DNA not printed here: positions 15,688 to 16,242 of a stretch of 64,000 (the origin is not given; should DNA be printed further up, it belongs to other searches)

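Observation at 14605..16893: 762-aa protein built from ~8 tandem ~88-aa repeats of an unrecognised family (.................KGIIA)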

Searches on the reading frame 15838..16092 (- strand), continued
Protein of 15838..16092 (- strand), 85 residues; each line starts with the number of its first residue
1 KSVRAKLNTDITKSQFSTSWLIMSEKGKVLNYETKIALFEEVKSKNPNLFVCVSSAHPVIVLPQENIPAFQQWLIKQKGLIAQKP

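Call 53: search_protein_families(library=pfam, proteins=[L004:22-2016:+, L004:1991-2791:+, L004:3049-4230:+, L004:4234-4908:+, L004:4976-6595:+, L004:6605-9187:+, L004:9171-9893:+, L005:99-821:+], max_evalue=0.001)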
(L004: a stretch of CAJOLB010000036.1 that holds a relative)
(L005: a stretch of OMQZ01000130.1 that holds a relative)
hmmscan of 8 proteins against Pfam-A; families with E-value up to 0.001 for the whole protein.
L004:22-2016:+ (664 aa): 4 families
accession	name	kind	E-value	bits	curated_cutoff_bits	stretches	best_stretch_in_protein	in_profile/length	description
PF17657.6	DNA_pol3_finger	-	6.2e-69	231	22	1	85-248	1-166/166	Bacterial DNA polymerase III alpha subunit finger domain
PF14579.12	HHH_6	-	3.6e-32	110.9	25.6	1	321-410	1-90/90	Helix-hairpin-helix motif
PF07733.18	DNA_pol3_alpha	-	9.5e-22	78.3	23.9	1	3-82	181-260/260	Bacterial DNA polymerase III alpha NTPase domain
PF01336.31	tRNA_anti-codon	-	0.00026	21.3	27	1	505-583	1-74/75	OB-fold nucleic acid binding domain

L004:1991-2791:+ (266 aa): 0 families

L004:3049-4230:+ (393 aa): 3 families
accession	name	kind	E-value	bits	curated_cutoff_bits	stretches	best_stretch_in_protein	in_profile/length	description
PF00768.25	Peptidase_S11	-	1.1e-59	202.2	27.6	1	19-244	8-239/239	D-alanyl-D-alanine carboxypeptidase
PF13354.11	Beta-lactamase2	-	7.8e-13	48.7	22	1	29-174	5-147/214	Beta-lactamase enzyme family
PF05036.18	SPOR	-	9.3e-06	26.3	21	1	304-380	2-73/76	SPOR domain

L004:4234-4908:+ (224 aa): 1 family
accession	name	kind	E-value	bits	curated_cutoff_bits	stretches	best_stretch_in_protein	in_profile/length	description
PF09140.17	MipZ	-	6.1e-07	29.4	20.7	0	117-218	150-256/262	ATPase MipZ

L004:4976-6595:+ (539 aa): 4 families
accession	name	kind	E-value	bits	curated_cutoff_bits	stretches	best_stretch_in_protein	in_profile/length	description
PF24947.1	PGM1_C_vert_fung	-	5.6e-34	117.8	27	1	408-536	1-138/138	Phosphoglucomutase-1, C-terminal domain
PF02878.22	PGM_PMM_I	-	6e-30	104.2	22.5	1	13-152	2-137/138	Phosphoglucomutase/phosphomannomutase, alpha/beta/alpha domain I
PF02880.22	PGM_PMM_III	-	2.1e-25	89.5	20.7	1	295-406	3-115/115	Phosphoglucomutase/phosphomannomutase, alpha/beta/alpha domain III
PF02879.22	PGM_PMM_II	-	6.6e-12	46.3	29.3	1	183-285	2-99/103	Phosphoglucomutase/phosphomannomutase, alpha/beta/alpha domain II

L004:6605-9187:+ (860 aa): 9 families
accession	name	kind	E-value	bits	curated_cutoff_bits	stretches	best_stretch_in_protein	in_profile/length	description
PF02518.31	HATPase_c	-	1.1e-20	74.5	26.4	1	566-688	2-109/111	Histidine kinase-, DNA gyrase B-, and HSP90-like ATPase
PF00072.30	Response_reg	-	3.7e-19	69.4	30.2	1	744-851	1-110/111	Response regulator receiver domain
PF13188.13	PAS_8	-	4.8e-10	39.4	21.8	0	213-252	2-43/65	PAS domain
PF00989.32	PAS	-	5.1e-10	39.8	22.6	1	213-266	2-55/113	PAS fold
PF00512.31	HisKA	-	4.6e-09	36.6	26.9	1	459-522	2-64/66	His Kinase A (phospho-acceptor) domain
PF13426.13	PAS_9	-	3.5e-07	30.9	27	1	224-267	3-46/103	PAS domain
PF13596.12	PAS_10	-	1.4e-06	29.3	22.1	0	333-391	2-62/106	PAS domain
PF08448.16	PAS_4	-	2.5e-06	28.1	23.1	1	219-262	2-45/110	PAS fold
PF21370.4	PAS_GdpP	-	0.00014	22.6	27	0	219-262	10-51/90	Cyclic-di-AMP phosphodiesterase GdpP-like, PAS domain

L004:9171-9893:+ (240 aa): 3 families
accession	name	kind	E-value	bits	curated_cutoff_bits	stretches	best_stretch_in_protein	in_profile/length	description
PF22688.2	Hda_lid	-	8.3e-10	39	27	1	176-228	13-65/65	Hda, lid domain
PF00308.24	Bac_DnaA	-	1.5e-08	35.4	23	1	17-150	4-154/162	Bacterial DnaA ATPAse domain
PF00910.28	RNA_helicase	-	0.00027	21.8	21.5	1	48-120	2-73/105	RNA helicase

L005:99-821:+ (240 aa): 4 families
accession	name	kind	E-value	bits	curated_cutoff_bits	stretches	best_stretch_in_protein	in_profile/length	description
PF22688.2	Hda_lid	-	9e-10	38.8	27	1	176-228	13-65/65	Hda, lid domain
PF00308.24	Bac_DnaA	-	5.8e-09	36.8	23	1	17-151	4-155/162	Bacterial DnaA ATPAse domain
PF00910.28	RNA_helicase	-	4.3e-05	24.4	21.5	1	48-117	2-70/105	RNA helicase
PF24883.2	NPHP3_N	-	8.3e-05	23.3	24.8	1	47-96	25-73/164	Nephrocystin 3, N-terminal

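Call 57: find_encoding_contigs(protein=P0021, flank=8000, max_places=2)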
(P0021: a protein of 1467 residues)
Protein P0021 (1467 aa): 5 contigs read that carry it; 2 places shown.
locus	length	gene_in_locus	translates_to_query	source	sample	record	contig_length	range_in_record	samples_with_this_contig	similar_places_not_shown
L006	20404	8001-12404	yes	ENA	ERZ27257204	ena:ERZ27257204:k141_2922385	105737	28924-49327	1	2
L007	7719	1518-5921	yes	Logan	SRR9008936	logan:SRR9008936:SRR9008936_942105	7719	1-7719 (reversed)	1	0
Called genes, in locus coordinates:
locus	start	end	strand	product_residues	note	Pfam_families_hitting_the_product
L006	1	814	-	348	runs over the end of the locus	-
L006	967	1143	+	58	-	-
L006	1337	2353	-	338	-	-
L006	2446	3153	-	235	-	PF00899:ThiF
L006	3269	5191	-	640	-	-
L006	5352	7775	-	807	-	PF03030:H_PPase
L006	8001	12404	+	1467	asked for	PF04851:ResIII, PF18766:SWI2_SNF2, PF00271:Helicase_C (weak)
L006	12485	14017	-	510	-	-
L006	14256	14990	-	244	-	-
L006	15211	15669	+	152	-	PF06941:NT5C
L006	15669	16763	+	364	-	PF06414:Zeta_toxin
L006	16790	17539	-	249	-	PF01370:Epimerase, PF16363:GDP_Man_Dehyd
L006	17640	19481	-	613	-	PF13522:GATase_6, PF13537:GATase_7, PF01380:SIS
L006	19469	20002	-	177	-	PF00132:Hexapep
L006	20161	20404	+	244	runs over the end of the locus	-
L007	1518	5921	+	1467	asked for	PF04851:ResIII, PF18766:SWI2_SNF2, PF00271:Helicase_C (weak)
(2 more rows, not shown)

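Call 59: search_protein_families(library=padloc, proteins=[P0021, P0015], max_evalue=0.01)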
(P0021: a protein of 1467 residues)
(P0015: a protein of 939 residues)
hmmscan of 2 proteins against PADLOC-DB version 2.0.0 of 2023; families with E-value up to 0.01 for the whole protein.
P0021 (1467 aa): 2 families
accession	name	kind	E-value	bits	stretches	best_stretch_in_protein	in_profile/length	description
PDLC02703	PbeA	-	5.4e-13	46.4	1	248-387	483-613/626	PbeA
PDLC03659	mREase_IV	-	6.3e-08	28.9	1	90-380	273-560/945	Type IV methyl-directed restriction enzyme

P0015 (939 aa): 4 families
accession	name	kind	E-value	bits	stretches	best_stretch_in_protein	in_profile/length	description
PDLC03659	mREase_IV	-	1.3e-09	34.5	1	111-389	281-558/945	Type IV methyl-directed restriction enzyme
PDLC03047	REase_I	-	6.4e-09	32.1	2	76-277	371-564/1107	Type I restriction enzyme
PDLC02703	PbeA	-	1.6e-08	31.6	1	294-401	510-616/626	PbeA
PDLC02356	BstA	-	0.00048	17.4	0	870-922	219-270/292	BstA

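Call 60: search_protein_families(library=ncbifam, proteins=[P0021, P0015], max_evalue=0.001)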
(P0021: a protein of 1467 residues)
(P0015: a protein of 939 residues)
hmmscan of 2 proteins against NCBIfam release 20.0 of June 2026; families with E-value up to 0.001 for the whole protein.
P0021 (1467 aa): 1 family
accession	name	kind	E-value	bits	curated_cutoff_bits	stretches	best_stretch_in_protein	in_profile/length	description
NF045503.1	repair_heli_XPB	equivalog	7.2e-07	28.1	610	1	35-187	182-334/548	DNA repair helicase XPB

P0015 (939 aa): 1 family
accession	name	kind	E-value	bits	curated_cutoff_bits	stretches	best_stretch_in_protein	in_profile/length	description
NF045503.1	repair_heli_XPB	equivalog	0.00025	19.7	610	1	43-198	180-334/548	DNA repair helicase XPB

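Call 64: fold_search(model_id=the predicted structure, library=pdb)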
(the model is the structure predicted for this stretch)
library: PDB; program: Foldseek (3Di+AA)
matches with E <= 10: 577; with E <= 0.001: 0
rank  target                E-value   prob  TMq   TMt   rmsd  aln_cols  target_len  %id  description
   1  8br8_SL               8.6e-02  0.28  0.30  0.28   7.4        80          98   14  Giardia ribosome in POST-T state (A1) (released 2023-03-15)
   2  7pwo_K1               3.1e-01  0.20  0.30  0.31   8.8        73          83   12  Cryo-EM structure of Giardia lamblia ribosome at 2.75 A resolution (released 2022-04-20)
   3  8cq7_M                3.3e-01  0.15  0.29  0.27   8.7        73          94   11  Crystal structure of phyllanthoside bound to the Candida albicans 80S ribosome (released 2024-09-11)
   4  9hl9_Sa               3.5e-01  0.10  0.25  0.26  14.2        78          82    9  CRYO-EM STRUCTURE OF LEISHMANIA MAJOR 80S RIBOSOME WITH P/E-site tRNA AND mRNA : LM14Cs1H3 sKO STRAIN (released 2025-10-15)
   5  8btr_SL               3.7e-01  0.18  0.31  0.29   7.2        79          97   13  Giardia Ribosome in PRE-T Hybrid State (D2) (released 2023-03-22)
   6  6zj3_SN               3.7e-01  0.16  0.31  0.29   8.8        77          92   16  Cryo-EM structure of the highly atypical cytoplasmic ribosome of Euglena gracilis (released 2020-10-07)
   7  7r81_L2               4.0e-01  0.16  0.30  0.29   8.1        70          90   14  Structure of the translating Neurospora crassa ribosome arrested by cycloheximide (released 2021-12-01)
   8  8brm_SL               4.0e-01  0.12  0.29  0.27  12.5        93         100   12  Giardia ribosome in POST-T state, no E-site tRNA (A6) (released 2023-03-15)
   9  5opt_n                4.3e-01  0.18  0.32  0.30   8.0        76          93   13  Structure of KSRP in context of Trypanosoma cruzi 40S (released 2017-11-15)
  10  1sd4_A                4.6e-01  0.20  0.40  0.30   9.5        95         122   12  Crystal Structure of a SeMet derivative of BlaI at 2.0 A (released 2004-08-10)
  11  9j9h_x                4.6e-01  0.18  0.31  0.28   9.5        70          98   14  High-resolution cryo-EM structure of the Plasmodium falciparum 80S ribosome bound to RACK1 and E-tRNA (released 2025-06-04)
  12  8a3w_SN               4.6e-01  0.16  0.31  0.28   8.6        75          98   15  CRYO-EM STRUCTURE OF LEISHMANIA MAJOR 80S RIBOSOME : WILD TYPE (released 2023-12-20)
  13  8a98_SN               4.6e-01  0.16  0.31  0.27   8.4        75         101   15  CRYO-EM STRUCTURE OF LEISHMANIA MAJOR 80S RIBOSOME : snoRNA MUTANT (released 2023-10-11)
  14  5csl_A                4.6e-01  0.16  0.28  0.02   9.1        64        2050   11  Crystal structure of the 500 kD yeast acetyl-CoA carboxylase holoenzyme dimer (released 2015-10-28)
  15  9h3g_AI               4.6e-01  0.13  0.29  0.27   9.1        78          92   18  Structure of the Arabidopsis thaliana 80S ribosome in complex with P- and E-site tRNAs and mRNA (released 2026-02-04)
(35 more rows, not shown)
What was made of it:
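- On MerR/Xis-type winged HTH: The best Foldseek hit against the PDB has E 0.086 and TM at most 0.43 (call 64).
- The best, though non-significant, Foldseek hits are ribosomal winged-helix proteins eS10 and eS25 (call 64).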

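Call 71: search_protein_families(library=pfam, proteins=[P0027, P0028, P0030, P0029, P0034, P0037], max_evalue=0.00001)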
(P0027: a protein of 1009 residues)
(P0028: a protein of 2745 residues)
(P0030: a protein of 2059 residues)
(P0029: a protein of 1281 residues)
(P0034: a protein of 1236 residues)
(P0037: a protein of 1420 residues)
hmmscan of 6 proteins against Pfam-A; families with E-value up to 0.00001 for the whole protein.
P0027 (1009 aa): 6 families
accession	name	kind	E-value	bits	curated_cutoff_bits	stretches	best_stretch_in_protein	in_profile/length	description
PF09479.16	Flg_new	-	7.5e-273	881.7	27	14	170-234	1-65/65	Listeria-Bacteroides repeat domain (List_Bact_rpt)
PF18998.6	Flg_new_2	-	1.4e-56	188.8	23.6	0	613-658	27-72/73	Divergent InlB B-repeat domain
PF08327.17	AHSA1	-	7.5e-19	68.6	22.1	0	758-840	41-114/125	Activator of Hsp90 ATPase homolog 1-like protein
PF04269.17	DUF440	-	2.3e-16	60.4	27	0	352-409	5-60/101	Protein of unknown function, DUF440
PF20573.4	DUF6782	-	8.7e-16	58.3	27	0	184-220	161-199/241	Putative metallopeptidase family (DUF6782)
PF09500.16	YiiD_C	-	2e-13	50.9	27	0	257-315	28-86/144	Putative thioesterase (yiiD_Cterm)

P0028 (2745 aa): 4 families
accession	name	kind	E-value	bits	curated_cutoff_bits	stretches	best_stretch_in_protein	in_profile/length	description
PF22352.2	K319L-like_PKD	-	2e-37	127.5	27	0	2577-2636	24-83/84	K319L-like, PKD domain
PF00801.26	PKD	-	2.4e-22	79.1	23.5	0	1053-1102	20-69/80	PKD domain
PF06434.19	Aconitase_2_N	-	1.5e-09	38.2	27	0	2055-2096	91-131/204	Aconitate hydratase 2 N-terminus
PF06832.18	BiPBP_C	-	3.6e-06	27.2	26.8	0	1049-1096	32-78/90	Penicillin-Binding Protein C-terminus Family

P0030 (2059 aa): 9 families
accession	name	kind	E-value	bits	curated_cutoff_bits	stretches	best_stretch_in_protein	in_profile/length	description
PF02892.21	zf-BED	-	7e-133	432.9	20.6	4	329-365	3-41/44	BED zinc finger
PF21664.2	TBPIP_C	-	3.6e-24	85.4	27.2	0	681-715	48-78/115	TBP-interacting protein, C-terminal domain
PF12998.12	ING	-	1.6e-18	67.6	23.9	0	1611-1651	8-46/102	Inhibitor of growth proteins N-terminal histone-binding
PF18547.6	HalOD2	-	1.4e-16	60.6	27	0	1184-1201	24-41/52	Halobacterial output domain 2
PF18508.7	zf_C2H2_13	-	1.1e-15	57.4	26.5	0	851-871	20-40/42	Zinc finger domain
PF06467.20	zf-FCS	-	2.3e-13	50.2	22.4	0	1857-1878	2-23/39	MYM-type Zinc finger with FCS sequence motif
PF10142.15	PhoPQ_related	-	2.6e-09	36.7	20.3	0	1563-1630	226-291/367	PhoPQ-activated pathogenicity-related protein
PF22696.2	Putative_PNPOx_2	-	6.1e-09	36.5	27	0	1161-1202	70-111/129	Pyridoxamine 5'-phosphate oxidase-like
PF18521.6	TAD2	-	8.4e-07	29.1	31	0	206-224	7-25/25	Transactivation domain 2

P0029 (1281 aa): 7 families
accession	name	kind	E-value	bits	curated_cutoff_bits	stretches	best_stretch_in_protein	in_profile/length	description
PF09479.16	Flg_new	-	1.1e-177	576.9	27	7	827-893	1-65/65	Listeria-Bacteroides repeat domain (List_Bact_rpt)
PF13306.12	LRR_5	-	7.8e-40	136.2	27.7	2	138-258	2-125/127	BspA type Leucine rich repeat region (6 copies)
PF18998.6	Flg_new_2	-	4.7e-24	84.6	23.6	0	1043-1110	1-69/73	Divergent InlB B-repeat domain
PF16403.11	Bact_surface_Ig-like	-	1.1e-08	35.5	27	1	1128-1194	9-71/71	Bacterial surface protein, Ig-like domain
PF18300.7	DUF5604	-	1.3e-07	31.9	25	0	600-630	27-57/58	Domain of unknown function (DUF5604)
PF20258.4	tRNA_Me_trans_C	-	1.2e-06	29.2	20.6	0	897-916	44-63/77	Aminomethyltransferase beta-barrel domain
PF02470.25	MlaD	-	4.3e-06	27.3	25.1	0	682-705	4-26/81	MlaD protein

P0034 (1236 aa): 3 families
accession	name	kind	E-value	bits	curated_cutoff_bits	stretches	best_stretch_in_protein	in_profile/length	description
PF02892.21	zf-BED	-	1.3e-79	262.4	20.6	4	24-63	3-44/44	BED zinc finger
PF12998.12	ING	-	2.5e-10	41.2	23.9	0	17-74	9-61/102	Inhibitor of growth proteins N-terminal histone-binding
PF14616.11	Rua1_C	-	2.2e-09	38.1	27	0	407-535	23-99/122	Transcription regulator Rua1, C-terminal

P0037 (1420 aa): 10 families
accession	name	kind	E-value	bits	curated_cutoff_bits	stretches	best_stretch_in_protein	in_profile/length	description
PF02892.21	zf-BED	-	4e-107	350.5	20.6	2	807-846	3-44/44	BED zinc finger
PF12998.12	ING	-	2.6e-19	70.1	23.9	0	1022-1088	7-61/102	Inhibitor of growth proteins N-terminal histone-binding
PF04938.17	SIP1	-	6.2e-16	59.3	27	0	605-653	66-121/215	Survival motor neuron (SMN) interacting protein 1 (SIP1)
PF21664.2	TBPIP_C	-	2e-13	50.8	27.2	0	1155-1188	48-77/115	TBP-interacting protein, C-terminal domain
PF06467.20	zf-FCS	-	1.1e-08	35.2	22.4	0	545-563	5-20/39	MYM-type Zinc finger with FCS sequence motif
PF22696.2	Putative_PNPOx_2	-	1.5e-08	35.2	27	0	345-386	68-109/129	Pyridoxamine 5'-phosphate oxidase-like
PF18521.6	TAD2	-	1.5e-08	34.5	31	0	910-928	7-25/25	Transactivation domain 2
PF17373.7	DUF5395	-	4.7e-08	33.9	25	0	123-144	48-69/81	Family of unknown function (DUF5395)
PF17032.10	Zn_ribbon_15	-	3.3e-07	31.5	28.9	0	320-393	35-68/73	zinc-ribbon family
PF16278.11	zf-C2HE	-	2.5e-06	28.2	30.1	0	1151-1179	35-60/63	C2HE / C2H2 / C2HC zinc-binding finger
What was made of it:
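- Tried and rejected: Pfam shows P0027-P0030, P0034 and P0037 to be Flg_new, PKD or zf-BED repeat proteins (call 71).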

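Call 92: find_homologous_proteins(query=A6, max_evalue=0.001)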
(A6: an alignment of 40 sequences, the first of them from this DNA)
Query A6 (40 sequences): 203 candidates shared short words with the query, none scored E <= 0.001.
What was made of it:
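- Tried and rejected: The broad-profile search of the 5.8-billion-protein database returned nothing (call 92).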

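Call 93: search_solved_structures(query=A6, max_evalue=10)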
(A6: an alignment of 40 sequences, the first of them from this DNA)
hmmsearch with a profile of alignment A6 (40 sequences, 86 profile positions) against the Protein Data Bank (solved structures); distinct sequences matched with E-value up to 10: 14.
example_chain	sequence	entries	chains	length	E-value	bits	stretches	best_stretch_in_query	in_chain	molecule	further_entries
1bx4_A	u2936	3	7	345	0.023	17.7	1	14-44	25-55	PROTEIN (ADENOSINE KINASE) | Adenosine kinase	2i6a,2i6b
4o1l_A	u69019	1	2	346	0.023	17.7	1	14-44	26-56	Adenosine kinase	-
5kb6_A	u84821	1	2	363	0.024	17.6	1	14-44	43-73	Adenosine kinase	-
5kb5_A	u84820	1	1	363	0.024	17.6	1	14-44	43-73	Adenosine kinase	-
9o7p_A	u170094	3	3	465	0.032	17.2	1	14-44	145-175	Isoform 2 of Adenosine kinase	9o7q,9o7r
8f2r_H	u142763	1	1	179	0.24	14.4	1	35-69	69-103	COMM domain-containing protein 8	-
8f2u_H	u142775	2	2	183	0.25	14.4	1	35-69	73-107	COMM domain-containing protein 8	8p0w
3vas_A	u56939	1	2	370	0.28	14.2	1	12-48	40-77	Putative adenosine kinase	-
3vaq_A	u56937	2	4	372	0.28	14.2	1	12-48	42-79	Putative adenosine kinase | Adenosine kinase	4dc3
3uq6_A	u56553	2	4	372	0.28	14.2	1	12-48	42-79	Adenosine kinase, putative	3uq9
5nkz_D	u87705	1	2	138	0.63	13.1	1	11-43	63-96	Peroxin 22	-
7xdd_A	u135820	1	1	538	1.6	11.8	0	8-45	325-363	Lipase-like PAD4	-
7xey_B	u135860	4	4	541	1.6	11.8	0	8-45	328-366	Lipase-like PAD4 | PAD4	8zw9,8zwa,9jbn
7nwg_a2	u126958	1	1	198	3.5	10.7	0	45-76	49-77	ribosomal protein eS25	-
